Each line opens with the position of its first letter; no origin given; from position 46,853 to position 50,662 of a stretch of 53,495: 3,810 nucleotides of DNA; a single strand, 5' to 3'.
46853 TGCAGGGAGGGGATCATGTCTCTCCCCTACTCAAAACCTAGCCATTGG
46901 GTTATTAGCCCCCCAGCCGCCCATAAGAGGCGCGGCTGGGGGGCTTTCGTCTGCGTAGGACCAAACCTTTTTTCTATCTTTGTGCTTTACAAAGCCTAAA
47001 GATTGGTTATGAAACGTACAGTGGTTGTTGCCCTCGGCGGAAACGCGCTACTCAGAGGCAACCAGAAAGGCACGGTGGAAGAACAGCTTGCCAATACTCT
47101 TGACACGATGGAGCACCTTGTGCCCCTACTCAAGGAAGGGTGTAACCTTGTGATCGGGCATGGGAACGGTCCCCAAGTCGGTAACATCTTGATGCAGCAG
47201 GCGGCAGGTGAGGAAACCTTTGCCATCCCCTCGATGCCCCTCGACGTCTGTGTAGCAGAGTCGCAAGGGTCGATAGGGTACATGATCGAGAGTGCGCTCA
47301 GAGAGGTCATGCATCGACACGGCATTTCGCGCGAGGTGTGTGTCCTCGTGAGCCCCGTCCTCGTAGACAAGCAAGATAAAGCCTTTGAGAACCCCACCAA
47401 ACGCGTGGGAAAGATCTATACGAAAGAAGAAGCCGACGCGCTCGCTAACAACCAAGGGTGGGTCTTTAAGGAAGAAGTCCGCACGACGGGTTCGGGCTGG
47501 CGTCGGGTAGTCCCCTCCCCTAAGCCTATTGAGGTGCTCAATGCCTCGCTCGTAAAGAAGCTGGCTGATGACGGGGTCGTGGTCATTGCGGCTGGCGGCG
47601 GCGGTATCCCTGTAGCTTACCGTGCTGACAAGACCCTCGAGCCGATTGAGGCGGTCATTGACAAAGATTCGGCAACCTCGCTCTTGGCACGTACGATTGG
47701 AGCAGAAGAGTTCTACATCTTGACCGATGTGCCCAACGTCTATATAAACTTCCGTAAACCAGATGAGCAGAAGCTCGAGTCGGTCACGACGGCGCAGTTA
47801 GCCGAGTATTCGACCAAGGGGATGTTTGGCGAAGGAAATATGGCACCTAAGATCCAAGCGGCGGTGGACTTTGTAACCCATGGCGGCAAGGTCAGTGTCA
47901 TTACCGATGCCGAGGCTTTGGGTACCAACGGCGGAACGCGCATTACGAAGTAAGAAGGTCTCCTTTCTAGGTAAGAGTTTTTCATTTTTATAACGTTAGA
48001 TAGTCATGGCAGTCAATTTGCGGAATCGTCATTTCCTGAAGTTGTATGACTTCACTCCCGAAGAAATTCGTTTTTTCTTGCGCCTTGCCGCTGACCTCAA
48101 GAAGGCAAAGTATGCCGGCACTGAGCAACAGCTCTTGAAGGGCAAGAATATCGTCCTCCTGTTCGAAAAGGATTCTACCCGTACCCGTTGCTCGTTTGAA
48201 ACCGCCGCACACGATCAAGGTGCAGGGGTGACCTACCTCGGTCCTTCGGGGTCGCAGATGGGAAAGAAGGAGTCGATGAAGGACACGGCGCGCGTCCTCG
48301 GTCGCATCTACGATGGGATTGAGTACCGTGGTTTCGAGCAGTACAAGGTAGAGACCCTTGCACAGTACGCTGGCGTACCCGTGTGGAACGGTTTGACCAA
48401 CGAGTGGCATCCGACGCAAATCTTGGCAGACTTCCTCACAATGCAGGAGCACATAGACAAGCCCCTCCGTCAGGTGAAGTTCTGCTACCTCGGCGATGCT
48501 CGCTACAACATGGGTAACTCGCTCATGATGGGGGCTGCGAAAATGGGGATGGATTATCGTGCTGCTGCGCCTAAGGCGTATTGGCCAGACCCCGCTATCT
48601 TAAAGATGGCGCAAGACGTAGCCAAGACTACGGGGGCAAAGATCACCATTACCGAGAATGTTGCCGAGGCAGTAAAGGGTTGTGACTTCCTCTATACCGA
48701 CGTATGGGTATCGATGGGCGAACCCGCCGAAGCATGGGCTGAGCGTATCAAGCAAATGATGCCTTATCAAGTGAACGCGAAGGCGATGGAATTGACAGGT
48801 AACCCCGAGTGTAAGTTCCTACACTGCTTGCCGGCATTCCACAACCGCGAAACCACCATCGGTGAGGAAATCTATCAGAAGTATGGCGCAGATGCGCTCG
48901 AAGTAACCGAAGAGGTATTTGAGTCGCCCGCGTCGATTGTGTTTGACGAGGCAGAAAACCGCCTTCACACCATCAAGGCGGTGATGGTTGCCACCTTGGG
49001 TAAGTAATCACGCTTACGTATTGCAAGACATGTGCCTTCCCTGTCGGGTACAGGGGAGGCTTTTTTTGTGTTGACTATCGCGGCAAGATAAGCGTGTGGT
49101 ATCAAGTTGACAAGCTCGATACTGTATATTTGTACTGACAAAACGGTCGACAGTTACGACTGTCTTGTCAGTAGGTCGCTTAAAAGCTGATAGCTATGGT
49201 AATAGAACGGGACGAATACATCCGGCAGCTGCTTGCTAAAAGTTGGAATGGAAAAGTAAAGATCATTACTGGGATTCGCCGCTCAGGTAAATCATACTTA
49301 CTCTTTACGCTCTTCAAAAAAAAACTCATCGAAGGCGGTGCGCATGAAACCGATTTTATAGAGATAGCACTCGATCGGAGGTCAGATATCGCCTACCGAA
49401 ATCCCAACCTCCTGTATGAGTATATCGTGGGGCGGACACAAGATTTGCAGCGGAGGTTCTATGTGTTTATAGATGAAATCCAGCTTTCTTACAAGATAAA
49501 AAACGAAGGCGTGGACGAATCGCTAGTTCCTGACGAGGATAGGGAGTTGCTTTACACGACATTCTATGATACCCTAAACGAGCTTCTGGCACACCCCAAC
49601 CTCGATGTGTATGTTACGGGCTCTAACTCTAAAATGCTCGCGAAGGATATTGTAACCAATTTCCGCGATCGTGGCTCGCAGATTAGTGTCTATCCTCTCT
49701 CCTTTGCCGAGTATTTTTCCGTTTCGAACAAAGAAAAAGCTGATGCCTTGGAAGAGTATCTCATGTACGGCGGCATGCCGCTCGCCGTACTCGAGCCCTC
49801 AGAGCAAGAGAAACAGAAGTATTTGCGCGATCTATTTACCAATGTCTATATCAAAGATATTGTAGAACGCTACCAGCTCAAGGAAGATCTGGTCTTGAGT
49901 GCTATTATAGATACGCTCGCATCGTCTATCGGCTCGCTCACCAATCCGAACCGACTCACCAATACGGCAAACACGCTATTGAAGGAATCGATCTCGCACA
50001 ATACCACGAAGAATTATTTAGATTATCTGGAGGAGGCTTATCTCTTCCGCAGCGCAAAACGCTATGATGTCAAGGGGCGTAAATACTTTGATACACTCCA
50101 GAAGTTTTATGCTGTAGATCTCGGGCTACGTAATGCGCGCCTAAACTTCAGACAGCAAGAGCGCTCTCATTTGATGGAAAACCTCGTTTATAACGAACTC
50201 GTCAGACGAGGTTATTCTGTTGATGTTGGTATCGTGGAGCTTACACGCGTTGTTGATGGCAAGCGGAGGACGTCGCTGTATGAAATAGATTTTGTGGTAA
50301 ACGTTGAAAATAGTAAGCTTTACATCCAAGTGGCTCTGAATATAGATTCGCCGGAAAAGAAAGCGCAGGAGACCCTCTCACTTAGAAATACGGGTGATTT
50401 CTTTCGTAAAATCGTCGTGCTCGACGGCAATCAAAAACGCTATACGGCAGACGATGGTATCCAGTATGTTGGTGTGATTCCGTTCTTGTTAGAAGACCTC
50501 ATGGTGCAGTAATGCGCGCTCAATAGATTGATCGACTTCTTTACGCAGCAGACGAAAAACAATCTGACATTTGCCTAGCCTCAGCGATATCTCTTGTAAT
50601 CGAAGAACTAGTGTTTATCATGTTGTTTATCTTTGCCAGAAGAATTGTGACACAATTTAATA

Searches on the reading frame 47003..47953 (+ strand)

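Call 27: search_protein_families(library=pfam, proteins=[window:47003-47953:+], max_evalue=0.00001)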
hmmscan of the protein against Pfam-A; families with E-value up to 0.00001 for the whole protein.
window:47003-47953:+ (316 aa): 1 family
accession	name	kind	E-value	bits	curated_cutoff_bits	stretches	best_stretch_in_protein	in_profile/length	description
PF00696.33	AA_kinase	-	3.5e-26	92.8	24.9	1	6-301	2-233/234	Amino acid kinase family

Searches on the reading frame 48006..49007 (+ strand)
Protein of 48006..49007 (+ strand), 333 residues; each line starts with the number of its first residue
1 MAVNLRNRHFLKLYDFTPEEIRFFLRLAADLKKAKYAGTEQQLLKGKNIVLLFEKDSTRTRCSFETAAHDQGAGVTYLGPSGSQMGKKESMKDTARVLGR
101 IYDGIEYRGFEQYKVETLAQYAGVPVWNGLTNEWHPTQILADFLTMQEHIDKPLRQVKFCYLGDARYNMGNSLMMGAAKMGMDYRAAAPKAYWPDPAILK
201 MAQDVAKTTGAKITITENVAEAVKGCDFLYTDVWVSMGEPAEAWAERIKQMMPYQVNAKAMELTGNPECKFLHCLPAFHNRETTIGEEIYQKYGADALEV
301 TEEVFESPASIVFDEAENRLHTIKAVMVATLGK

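Call 27: search_protein_families(library=pfam, proteins=[window:48006-49007:+], max_evalue=0.00001)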
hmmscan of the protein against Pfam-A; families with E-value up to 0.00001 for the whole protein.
window:48006-49007:+ (333 aa): 2 families
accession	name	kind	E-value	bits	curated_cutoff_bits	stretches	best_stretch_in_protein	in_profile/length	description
PF00185.30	OTCace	-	8.9e-55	185.5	29.4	1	156-329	2-156/157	Aspartate/ornithine carbamoyltransferase, Asp/Orn binding domain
PF02729.26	OTCace_N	-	4.4e-48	163.6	29.9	1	8-148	1-148/148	Aspartate/ornithine carbamoyltransferase, carbamoyl-P binding domain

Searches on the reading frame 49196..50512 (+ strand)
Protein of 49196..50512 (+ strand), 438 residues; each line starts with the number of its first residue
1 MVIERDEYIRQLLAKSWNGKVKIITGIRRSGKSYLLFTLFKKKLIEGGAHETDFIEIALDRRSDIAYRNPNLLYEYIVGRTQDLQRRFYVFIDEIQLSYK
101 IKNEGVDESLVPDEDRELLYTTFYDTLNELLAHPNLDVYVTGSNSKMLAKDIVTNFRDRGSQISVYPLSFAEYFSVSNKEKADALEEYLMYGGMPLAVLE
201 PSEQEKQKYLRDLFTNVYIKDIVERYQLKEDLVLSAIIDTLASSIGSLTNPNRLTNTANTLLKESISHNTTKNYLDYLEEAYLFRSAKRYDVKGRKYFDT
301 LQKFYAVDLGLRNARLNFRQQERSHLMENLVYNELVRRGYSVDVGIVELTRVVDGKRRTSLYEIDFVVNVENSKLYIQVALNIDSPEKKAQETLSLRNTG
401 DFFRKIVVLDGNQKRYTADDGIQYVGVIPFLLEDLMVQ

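Call 27: search_protein_families(library=pfam, proteins=[window:49196-50512:+], max_evalue=0.00001)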
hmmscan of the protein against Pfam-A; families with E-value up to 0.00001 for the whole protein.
window:49196-50512:+ (438 aa): 2 families
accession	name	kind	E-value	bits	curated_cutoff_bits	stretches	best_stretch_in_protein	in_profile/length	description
PF13173.12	AAA_14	-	1.6e-25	90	27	1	19-173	2-128/129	AAA domain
PF13635.12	DUF4143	-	1.3e-17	64.4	28.1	1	220-379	2-157/160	Domain of unknown function (DUF4143)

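Call 75: find_encoding_contigs(protein=window:49196-50512:+, flank=10000, max_places=2)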
Protein window:49196-50512:+ (438 aa): 3 contigs read that carry it; 1 place shown.
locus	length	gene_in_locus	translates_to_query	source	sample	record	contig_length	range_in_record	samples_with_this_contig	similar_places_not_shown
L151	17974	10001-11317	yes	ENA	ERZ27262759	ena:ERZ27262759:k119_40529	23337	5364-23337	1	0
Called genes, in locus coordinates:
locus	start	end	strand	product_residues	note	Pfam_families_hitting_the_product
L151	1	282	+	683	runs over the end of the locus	PF00884:Sulfatase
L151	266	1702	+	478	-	PF01943:Polysacc_synt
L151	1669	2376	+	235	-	PF01128:IspD, PF12804:NTP_transf_3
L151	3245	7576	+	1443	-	PF01869:BcrAD_BadFG, PF09989:DUF2229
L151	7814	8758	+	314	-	PF00696:AA_kinase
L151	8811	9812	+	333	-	PF02729:OTCace_N, PF00185:OTCace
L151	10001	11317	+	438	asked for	PF13173:AAA_14, PF13635:DUF4143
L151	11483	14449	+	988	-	PF02368:Big_2, PF21461:HL_N-beta (faint), PF26918:Ig_Eae (weak), PF02368:Big_2, PF22359:Big-like (weak), PF26918:Ig_Eae (weak)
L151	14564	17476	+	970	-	-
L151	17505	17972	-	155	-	?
